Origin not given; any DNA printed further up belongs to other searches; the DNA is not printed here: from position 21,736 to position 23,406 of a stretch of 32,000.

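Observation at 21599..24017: Three-gene low-GC cassette that reads like an ESX (type VII)-exported membrane-attacking toxin with its immunity protein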

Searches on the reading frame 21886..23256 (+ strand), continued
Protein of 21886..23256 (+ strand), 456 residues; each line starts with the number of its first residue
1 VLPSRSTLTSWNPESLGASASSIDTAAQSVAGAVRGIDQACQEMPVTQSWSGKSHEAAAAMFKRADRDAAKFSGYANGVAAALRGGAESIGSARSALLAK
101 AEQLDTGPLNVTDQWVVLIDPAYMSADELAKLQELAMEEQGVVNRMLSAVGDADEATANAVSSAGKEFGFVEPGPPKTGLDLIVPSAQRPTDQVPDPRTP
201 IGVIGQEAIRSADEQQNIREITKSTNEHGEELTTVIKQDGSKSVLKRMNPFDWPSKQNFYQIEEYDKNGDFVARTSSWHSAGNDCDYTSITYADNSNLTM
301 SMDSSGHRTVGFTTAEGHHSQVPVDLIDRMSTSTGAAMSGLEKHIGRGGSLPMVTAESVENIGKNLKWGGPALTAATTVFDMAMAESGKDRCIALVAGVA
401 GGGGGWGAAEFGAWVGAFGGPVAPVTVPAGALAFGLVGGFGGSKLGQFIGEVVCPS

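Call 40: fold_search(model_id=the predicted structure, library=pdb)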
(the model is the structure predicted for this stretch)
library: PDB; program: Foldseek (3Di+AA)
matches with E <= 10: 545; with E <= 0.001: 0
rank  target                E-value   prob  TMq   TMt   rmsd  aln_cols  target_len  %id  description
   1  6mjp_G                6.8e-03  0.35  0.11  0.13  30.1       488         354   10  LptB(E163Q)FGC from Vibrio cholerae (released 2019-03-27)
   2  6kk9_C                2.1e-02  0.95  0.12  0.22  11.6       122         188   13  A Crystal structure of OspA mutant (released 2020-07-29)
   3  5xfs_B                3.1e-02  1.00  0.20  0.43   9.2       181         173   15  Crystal structure of PE8-PPE15 in complex with EspG5 from M. tuberculosis (released 2017-08-30)
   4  9qx5                  4.7e-02  0.14  0.11  0.05  25.2       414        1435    9  Cryo-EM structure of the C. elegans UBR4/KCMF1 complex (side focused refinement) (released 2025-09-03)
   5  6kk9_O                6.0e-02  0.72  0.11  0.20  13.5       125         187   13  A Crystal structure of OspA mutant (released 2020-07-29)
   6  4kxr_B                8.4e-02  0.98  0.20  0.45  11.0       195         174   11  Structure of the Mycobacterium tuberculosis type VII secretion system chaperone EspG5 in complex with PE25-PPE41 dimer (released 2014-05-28)
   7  5c5b_D                1.9e-01  0.23  0.14  0.16  43.9       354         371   11  Crystal Structure of Human APPL BAR-PH Heterodimer (released 2016-06-22)
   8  1i4t_A                2.2e-01  0.72  0.16  0.35  12.2       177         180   15  CRYSTAL STRUCTURE ANALYSIS OF RAC1-GMPPNP IN COMPLEX WITH ARFAPTIN (released 2001-05-16)
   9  1i4l_A                2.3e-01  0.72  0.15  0.34  12.2       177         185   15  CRYSTAL STRUCTURE ANALYSIS OF RAC1-GDP IN COMPLEX WITH ARFAPTIN (P41) (released 2001-05-16)
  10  2oy1                  2.5e-01  0.66  0.11  0.19  13.2       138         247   17  The crystal structure of OspA mutant (released 2007-12-11)
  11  1i4d_A                3.1e-01  0.41  0.12  0.23  12.4       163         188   12  CRYSTAL STRUCTURE ANALYSIS OF RAC1-GDP COMPLEXED WITH ARFAPTIN (P21) (released 2001-05-16)
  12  2q13                  3.1e-01  0.14  0.15  0.17  38.4       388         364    8  Crystal structure of BAR-PH domain of APPL1 (released 2007-08-14)
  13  9ifo_A                3.4e-01  0.47  0.12  0.04  12.0       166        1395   14  Structure of Teneurin-Like Protein (TLP) (released 2026-03-11)
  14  8q81                  3.8e-01  0.25  0.10  0.12  11.5       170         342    9  Photorhabdus laumondii lectin PLL3 in complex with alpha-methyl-fucoside (released 2025-03-05)
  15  5c5b_B                4.0e-01  0.18  0.15  0.17  43.5       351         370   12  Crystal Structure of Human APPL BAR-PH Heterodimer (released 2016-06-22)
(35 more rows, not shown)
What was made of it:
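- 21886..22395 (+): ORF2 residues 1-170: PPE-like helical ESX-targeting domain with invariant W11, W50-x-G52, W115, Q140 and D154, and a conserved beta hairpin at 109-119. Foldseek matches PPE15, PPE41 and PPE4 (call 40).
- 22531..22860 (+): ORF2 residues 216-325: beta meander of about nine antiparallel strands (OspA-like single-layer sheet with YD-like hairpins); invariant D239, G240 and G269. Foldseek gives OspA at probability 0.95 and weak Rhs/teneurin matches (call 40).
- On PPE family: The fold resembles PPE15, PPE41 and PPE4 at probability 0.57-1.0, but with TM-scores of 0.39-0.45 on the target and E values above 0.03 (call 40).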

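Call 47: find_encoding_contigs(protein=P0409, flank=8000, max_places=2)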
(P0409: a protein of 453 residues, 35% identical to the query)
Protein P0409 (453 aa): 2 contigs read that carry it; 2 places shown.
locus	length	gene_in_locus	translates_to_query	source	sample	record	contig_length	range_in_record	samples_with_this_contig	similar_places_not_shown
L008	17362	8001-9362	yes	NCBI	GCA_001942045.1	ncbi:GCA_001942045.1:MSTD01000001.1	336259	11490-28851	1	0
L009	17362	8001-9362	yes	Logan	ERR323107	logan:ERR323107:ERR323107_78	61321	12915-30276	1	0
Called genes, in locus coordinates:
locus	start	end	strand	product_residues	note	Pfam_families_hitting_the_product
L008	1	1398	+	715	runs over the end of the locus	PF02897:Peptidase_S9_N, PF00326:Peptidase_S9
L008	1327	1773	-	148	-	PF07291:MauE (weak), PF13564:DoxX_2 (weak)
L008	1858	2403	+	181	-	PF00440:TetR_N, PF13305:TetR_C_33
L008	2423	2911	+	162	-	PF00255:GSHPx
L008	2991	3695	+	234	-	PF10096:DUF2334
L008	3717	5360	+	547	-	PF00890:FAD_binding_2, PF01266:DAO (weak), PF01494:FAD_binding_3 (weak), PF01946:Thi4 (faint), PF03486:HI0933_like (faint), PF07992:Pyr_redox_2 (faint), PF12831:FAD_oxidored (weak), PF13450:NAD_binding_8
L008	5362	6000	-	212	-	PF13483:Lactamase_B_3, PF12706:Lactamase_B_2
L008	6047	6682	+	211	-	-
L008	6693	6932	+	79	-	PF02700:PurS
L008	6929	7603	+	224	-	PF07685:GATase_3, PF13507:GATase_5, PF01965:DJ-1_PfpI (weak)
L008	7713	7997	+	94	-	-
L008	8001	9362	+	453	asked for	PF06013:WXG100 (faint)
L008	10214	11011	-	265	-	PF04454:Linocin_M18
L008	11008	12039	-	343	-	PF04261:Dyp_perox_N, PF20628:Dyp_perox_C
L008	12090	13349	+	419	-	PF02127:Peptidase_M18, PF05343:Peptidase_M42 (faint)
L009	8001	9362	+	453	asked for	PF06013:WXG100 (faint)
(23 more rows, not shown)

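Call 48: find_encoding_contigs(protein=P0413, flank=8000, max_places=2)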
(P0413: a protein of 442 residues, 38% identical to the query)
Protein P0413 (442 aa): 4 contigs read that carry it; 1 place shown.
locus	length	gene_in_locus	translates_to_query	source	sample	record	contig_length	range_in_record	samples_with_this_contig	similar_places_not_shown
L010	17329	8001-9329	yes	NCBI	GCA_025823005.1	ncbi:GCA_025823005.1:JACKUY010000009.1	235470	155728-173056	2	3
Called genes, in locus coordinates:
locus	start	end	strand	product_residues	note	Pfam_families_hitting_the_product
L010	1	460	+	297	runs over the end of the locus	PF01259:SAICAR_synt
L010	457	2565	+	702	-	PF02897:Peptidase_S9_N, PF00326:Peptidase_S9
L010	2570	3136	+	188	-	PF00440:TetR_N, PF13305:TetR_C_33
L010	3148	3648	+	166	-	PF00255:GSHPx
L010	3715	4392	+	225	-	PF10096:DUF2334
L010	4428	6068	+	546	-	PF00890:FAD_binding_2, PF01266:DAO (weak), PF01494:FAD_binding_3 (weak), PF01946:Thi4 (faint), PF03486:HI0933_like (faint), PF12831:FAD_oxidored (weak), PF13450:NAD_binding_8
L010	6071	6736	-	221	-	PF13483:Lactamase_B_3, PF12706:Lactamase_B_2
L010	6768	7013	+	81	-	PF02700:PurS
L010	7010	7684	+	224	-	PF07685:GATase_3, PF13507:GATase_5, PF01965:DJ-1_PfpI (weak)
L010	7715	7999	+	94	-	PF10824:T7SS_ESX_EspC (weak)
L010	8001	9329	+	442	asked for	-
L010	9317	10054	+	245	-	-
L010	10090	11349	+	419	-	PF02127:Peptidase_M18, PF05343:Peptidase_M42 (faint)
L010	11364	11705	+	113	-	PF18029:Glyoxalase_6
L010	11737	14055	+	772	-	PF18072:FGAR-AT_linker, PF00586:AIRS, PF02769:AIRS_C, PF00586:AIRS, PF02769:AIRS_C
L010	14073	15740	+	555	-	PF15420:Abhydrolase_9_N, PF10081:Abhydrolase_9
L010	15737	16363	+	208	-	PF02517:Rce1-like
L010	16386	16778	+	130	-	PF17844:SCP_3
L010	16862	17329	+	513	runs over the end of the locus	PF00310:GATase_2 (faint), PF13522:GATase_6, PF13537:GATase_7, PF00156:Pribosyltran (weak)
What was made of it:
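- One subfamily sits at a fixed core-genome position (calls 47, 48).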

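Call 53: find_encoding_contigs(protein=P0003, flank=10000, max_places=2)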
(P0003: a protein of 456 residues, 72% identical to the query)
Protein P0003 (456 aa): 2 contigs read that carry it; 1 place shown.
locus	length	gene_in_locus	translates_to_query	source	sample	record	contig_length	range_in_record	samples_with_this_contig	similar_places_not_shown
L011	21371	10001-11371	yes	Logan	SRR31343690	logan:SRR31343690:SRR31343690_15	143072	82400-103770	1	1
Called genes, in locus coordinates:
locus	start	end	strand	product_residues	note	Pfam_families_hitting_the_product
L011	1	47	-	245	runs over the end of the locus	PF21006:NHase_beta_N, PF02211:NHase_beta_C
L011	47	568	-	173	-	PF06496:DUF1097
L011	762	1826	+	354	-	PF01965:DJ-1_PfpI, PF00165:HTH_AraC (faint), PF12833:HTH_18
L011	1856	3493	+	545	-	PF00009:GTP_EFTU, PF01926:MMR_HSR1 (weak), PF22042:EF-G_D2, PF16658:RF3_C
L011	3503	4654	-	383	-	PF00144:Beta-lactamase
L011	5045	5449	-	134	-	PF01850:PIN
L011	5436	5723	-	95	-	PF22513:FitA-like_RHH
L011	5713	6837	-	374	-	-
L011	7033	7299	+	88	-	-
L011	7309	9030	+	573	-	PF14021:TNT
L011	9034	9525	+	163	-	-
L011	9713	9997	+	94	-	PF10824:T7SS_ESX_EspC (weak)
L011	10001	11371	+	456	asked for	PF06013:WXG100 (weak)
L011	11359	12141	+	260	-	-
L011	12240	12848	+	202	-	-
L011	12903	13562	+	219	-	PF08808:RES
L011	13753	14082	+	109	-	-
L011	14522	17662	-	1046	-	PF13401:AAA_22 (faint), PF25199:nSTAND_NTPase5 (faint), PF01935:DUF87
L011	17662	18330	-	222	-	-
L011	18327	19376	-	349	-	PF04480:DUF559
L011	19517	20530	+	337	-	PF03069:FmdA_AmdA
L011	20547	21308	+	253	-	PF00106:adh_short, PF23441:SDR (weak), PF01370:Epimerase (weak), PF08659:KR, PF13561:adh_short_C2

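Call 57: search_protein_families(library=pfam, proteins=[L011:7033-7299:+, L011:7309-9030:+, L011:9034-9525:+, L011:12240-12848:+, L011:12903-13562:+, L011:13753-14082:+, L011:5713-6837:-], max_evalue=0.1)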
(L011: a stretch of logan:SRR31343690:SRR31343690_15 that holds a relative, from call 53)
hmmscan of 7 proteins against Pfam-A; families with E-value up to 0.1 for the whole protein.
L011:7033-7299:+ (88 aa): 2 families
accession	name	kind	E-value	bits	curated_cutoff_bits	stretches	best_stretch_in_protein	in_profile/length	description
PF06013.18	WXG100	-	0.0052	17.5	27.3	1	2-74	12-85/86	Proteins of 100 residues with WXG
PF19840.4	DUF6317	-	0.084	14.1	27.4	1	2-77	15-88/100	Family of unknown function (DUF6317)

L011:7309-9030:+ (573 aa): 1 family
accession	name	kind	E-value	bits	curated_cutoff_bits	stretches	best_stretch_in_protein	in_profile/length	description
PF14021.12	TNT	-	2.2e-23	82.9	27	1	474-572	1-88/88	Tuberculosis necrotizing toxin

L011:9034-9525:+ (163 aa): 1 family
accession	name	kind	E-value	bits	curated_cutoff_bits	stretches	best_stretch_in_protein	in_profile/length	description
PF15598.11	Imm61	-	0.00023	21.5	25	1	14-152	1-146/157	Immunity protein 61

L011:12240-12848:+ (202 aa): 0 families

L011:12903-13562:+ (219 aa): 1 family
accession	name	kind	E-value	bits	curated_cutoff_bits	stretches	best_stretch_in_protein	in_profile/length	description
PF08808.17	RES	-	3.3e-10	40.6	23.2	1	20-159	10-126/157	RES domain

L011:13753-14082:+ (109 aa): 1 family
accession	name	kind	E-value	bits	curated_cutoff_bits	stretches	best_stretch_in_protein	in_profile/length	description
PF07179.17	SseB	-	0.026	15.1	21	1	36-108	53-120/124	SseB protein N-terminal domain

L011:5713-6837:- (374 aa): 0 families
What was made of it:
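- In L011 it is adjacent to a TNT toxin cassette (call 57).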

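Call 76: search_protein_families(library=pfam, proteins=[P0361], max_evalue=10)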
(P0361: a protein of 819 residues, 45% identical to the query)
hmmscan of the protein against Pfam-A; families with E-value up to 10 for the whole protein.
P0361 (819 aa): 2 families
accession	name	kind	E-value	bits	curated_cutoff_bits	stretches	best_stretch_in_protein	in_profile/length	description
PF23099.1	UTP20_C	-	0.057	13.1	27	1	17-102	22-102/308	Small subunit processome component 20 homolog, C-terminal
PF05818.17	TraT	-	1.5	9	31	1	628-692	76-139/214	Enterobacterial TraT complement resistance protein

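Call 77: search_protein_families(library=padloc, proteins=[window:21886-23256:+], max_evalue=1)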
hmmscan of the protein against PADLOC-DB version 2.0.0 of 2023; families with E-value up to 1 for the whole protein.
window:21886-23256:+ (456 aa): 0 families

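Call 79: find_encoding_contigs(protein=P0369, flank=10000, max_places=1)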
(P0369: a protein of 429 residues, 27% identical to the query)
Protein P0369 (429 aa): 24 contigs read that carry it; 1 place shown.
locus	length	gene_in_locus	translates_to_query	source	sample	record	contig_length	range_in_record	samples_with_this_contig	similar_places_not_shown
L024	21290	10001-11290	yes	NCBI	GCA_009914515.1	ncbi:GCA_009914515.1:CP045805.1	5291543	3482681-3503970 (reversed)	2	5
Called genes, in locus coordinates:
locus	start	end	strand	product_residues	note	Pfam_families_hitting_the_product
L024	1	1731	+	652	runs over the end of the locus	PF02776:TPP_enzyme_N, PF00205:TPP_enzyme_M, PF02775:TPP_enzyme_C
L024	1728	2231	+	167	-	PF01842:ACT, PF13291:ACT_4 (weak), PF22629:ACT_AHAS_ss, PF13710:ACT_5, PF10369:ALS_ss_C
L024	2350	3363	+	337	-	PF02826:2-Hacid_dh_C (weak), PF03446:NAD_binding_2 (faint), PF03807:F420_oxidored (weak), PF07991:KARI_N, PF01450:KARI_C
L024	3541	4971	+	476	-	PF08310:LGFP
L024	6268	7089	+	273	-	PF03618:Kinase-PPPase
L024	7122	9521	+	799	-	PF01326:PPDK_N, PF00391:PEP-utilizers, PF02896:PEP-utilizers_C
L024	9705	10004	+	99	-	PF10824:T7SS_ESX_EspC (faint)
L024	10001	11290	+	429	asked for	-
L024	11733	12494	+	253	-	-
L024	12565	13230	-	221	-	-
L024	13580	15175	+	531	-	PF00389:2-Hacid_dh, PF02826:2-Hacid_dh_C, PF19304:PGDH_inter, PF01842:ACT (weak)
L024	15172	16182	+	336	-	PF00180:Iso_dh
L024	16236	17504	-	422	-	PF07690:MFS_1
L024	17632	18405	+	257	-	PF10370:Rv2993c-like_N, PF01557:FAA_hydrolase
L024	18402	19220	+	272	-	PF00561:Abhydrolase_1, PF12146:Hydrolase_4, PF12697:Abhydrolase_6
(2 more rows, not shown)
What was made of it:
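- A distant subfamily occupies a fixed core-genome site (purQ / M18 peptidase / purL) in two species, and in Gordonia the cassette lies among core metabolic genes (calls 47, 48, 79).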

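Call 81: fold_search(model_id=the predicted structure, library=viral)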
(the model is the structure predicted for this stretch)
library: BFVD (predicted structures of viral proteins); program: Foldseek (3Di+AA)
matches with E <= 10: 539; with E <= 0.001: 0
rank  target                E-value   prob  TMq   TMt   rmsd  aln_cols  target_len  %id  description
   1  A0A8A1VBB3            1.5e-03  1.00  0.34  0.44  10.7       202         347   16  (no name in the UniProt tables at hand)
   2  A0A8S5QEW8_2          2.0e-03  0.93  0.15  0.09  29.6       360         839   13  Putative tail protein (Fragment) [Siphoviridae sp. ctbvd11]
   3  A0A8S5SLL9            1.2e-02  0.75  0.11  0.22  23.0       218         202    9  Uncharacterized protein [Siphoviridae sp. ctrCN24]
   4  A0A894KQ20            1.6e-02  0.75  0.14  0.21  35.2       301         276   11  (no name in the UniProt tables at hand)
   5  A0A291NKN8            3.4e-02  0.77  0.20  0.09  40.9       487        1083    9  Tail fiber protein [Salmonella phage SP01]
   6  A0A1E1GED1            3.9e-02  0.25  0.09  0.06  34.2       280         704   11  (no name in the UniProt tables at hand)
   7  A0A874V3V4            3.9e-02  0.23  0.11  0.09  46.8       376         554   14  (no name in the UniProt tables at hand)
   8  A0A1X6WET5            4.8e-02  0.80  0.18  0.32  19.5       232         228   10  (no name in the UniProt tables at hand)
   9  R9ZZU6                5.3e-02  0.57  0.13  0.05  31.1       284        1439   10  Uncharacterized protein [Cellulophaga phage phi46:3]
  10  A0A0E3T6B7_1          5.8e-02  0.33  0.19  0.09  31.4       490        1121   12  Tape measure protein [Bacillus phage Stills]
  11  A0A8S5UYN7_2          7.1e-02  0.30  0.13  0.08  35.5       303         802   12  Endosialidase chaperone [Siphoviridae sp. ctkKt3]
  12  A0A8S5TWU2            7.4e-02  0.23  0.11  0.11  35.1       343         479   12  ATP-dependent chaperone (Fragment) [Siphoviridae sp. ctTgb17]
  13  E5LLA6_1              8.6e-02  0.30  0.15  0.07  25.6       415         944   10  Polyprotein (Fragment) [Ranunculus latent virus]
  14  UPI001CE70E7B         1.3e-01  0.10  0.09  0.06  27.4       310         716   12  (no name look-up for this kind of identifier)
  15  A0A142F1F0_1          1.3e-01  0.28  0.11  0.07  23.9       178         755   15  Putative tail fiber protein [Bacillus phage Shbh1]
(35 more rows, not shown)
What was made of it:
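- Tried and rejected: Viral fold search of ORF2: nothing below E = 1e-3 (call 81).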

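Call 88: search_dna_similar(query=L011:7309-9030:+, collection=phages, mode=protein, max_rows=12, max_evalue=0.001)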
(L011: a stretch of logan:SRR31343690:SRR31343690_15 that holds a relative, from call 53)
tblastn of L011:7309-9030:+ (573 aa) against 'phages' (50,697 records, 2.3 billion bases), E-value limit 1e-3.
Records with a match: 16; places in all: 16; records where one place covers at least 80% of the query: 0.
Best place of each record, by identity: <60% 16.
By first word of the organism name: Mycobacterium 14; Listeria 2.
By host as written in the record: Mycobacterium abscessus strain BWH-C 2; Mycobacterium chelonae ATCC 35752_DMP1 2; Mycobacterium abscessus GD43A 2; Listeria monocytogenes 2; Mycobacterium abscessus GD21 1; Mycobacterium abscessus GD58 1; Mycobacterium abscessus T46 1; Mycobacterium abscessus GD24 1; and 4 more.
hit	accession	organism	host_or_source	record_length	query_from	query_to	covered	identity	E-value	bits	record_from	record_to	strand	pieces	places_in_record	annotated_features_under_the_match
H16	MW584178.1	Mycobacterium phage prophiGD21-3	Mycobacterium abscessus GD21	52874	231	569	59%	32.6%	2e-30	133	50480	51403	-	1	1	78: polymorphic toxin protein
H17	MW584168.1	Mycobacterium phage prophi58-1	Mycobacterium abscessus GD58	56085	231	569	59%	32.6%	2e-30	133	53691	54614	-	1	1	82: polymorphic toxin protein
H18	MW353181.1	Mycobacterium phage phiT46-1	Mycobacterium abscessus strain BWH-C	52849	231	569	59%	32.6%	2e-30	133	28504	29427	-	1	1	34: polymorphic toxin protein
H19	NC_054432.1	Mycobacterium phage phiT46-1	Mycobacterium abscessus strain BWH-C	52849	231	569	59%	32.6%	2e-30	133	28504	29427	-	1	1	34: glycohydrolase toxin TNT-related protein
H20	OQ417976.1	Mycobacterium phage prophiT46-1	Mycobacterium abscessus T46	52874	231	569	59%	32.6%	2e-30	133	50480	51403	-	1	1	77: polymorphic toxin protein with WXG100 motif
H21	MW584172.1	Mycobacterium phage prophiGD24-2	Mycobacterium abscessus GD24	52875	231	569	59%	32.6%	2e-30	133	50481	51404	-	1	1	79: polymorphic toxin protein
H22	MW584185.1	Mycobacterium phage prophiGD05-3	Mycobacterium abscessus GD05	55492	232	571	59%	30.8%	4e-24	113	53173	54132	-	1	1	75: polymorphic toxin protein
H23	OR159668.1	Mycobacterium phage Aegeus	Mycobacterium chelonae ATCC 35752_DMP1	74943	3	155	27%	33.8%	4e-10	69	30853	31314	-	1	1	35: WxG100-family domain protein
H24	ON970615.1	Mycobacterium phage Baudelaire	Mycobacterium chelonae ATCC 35752_DMP1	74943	3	155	27%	33.8%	4e-10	69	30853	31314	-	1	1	35: WxG100-family domain protein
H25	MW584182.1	Mycobacterium phage prophiGD43A-3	Mycobacterium abscessus GD43A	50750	187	346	28%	30.9%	3e-7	60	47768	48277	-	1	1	68: polymorphic toxin protein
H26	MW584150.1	Mycobacterium phage prophi100A-2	Mycobacterium abscessus GD100A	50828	187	346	28%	30.9%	3e-7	60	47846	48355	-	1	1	68: polymorphic toxin protein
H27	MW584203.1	Mycobacterium phage prophiGD33-1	Mycobacterium abscessus GD33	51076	187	346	28%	30.9%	3e-7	60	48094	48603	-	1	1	68: polymorphic toxin protein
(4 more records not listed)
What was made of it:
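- Closest known: PEST cassettes. Same: A chromosomal PEST-type TNT cassette lies directly beside this cassette in L011 (calls 53, 57, 88).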
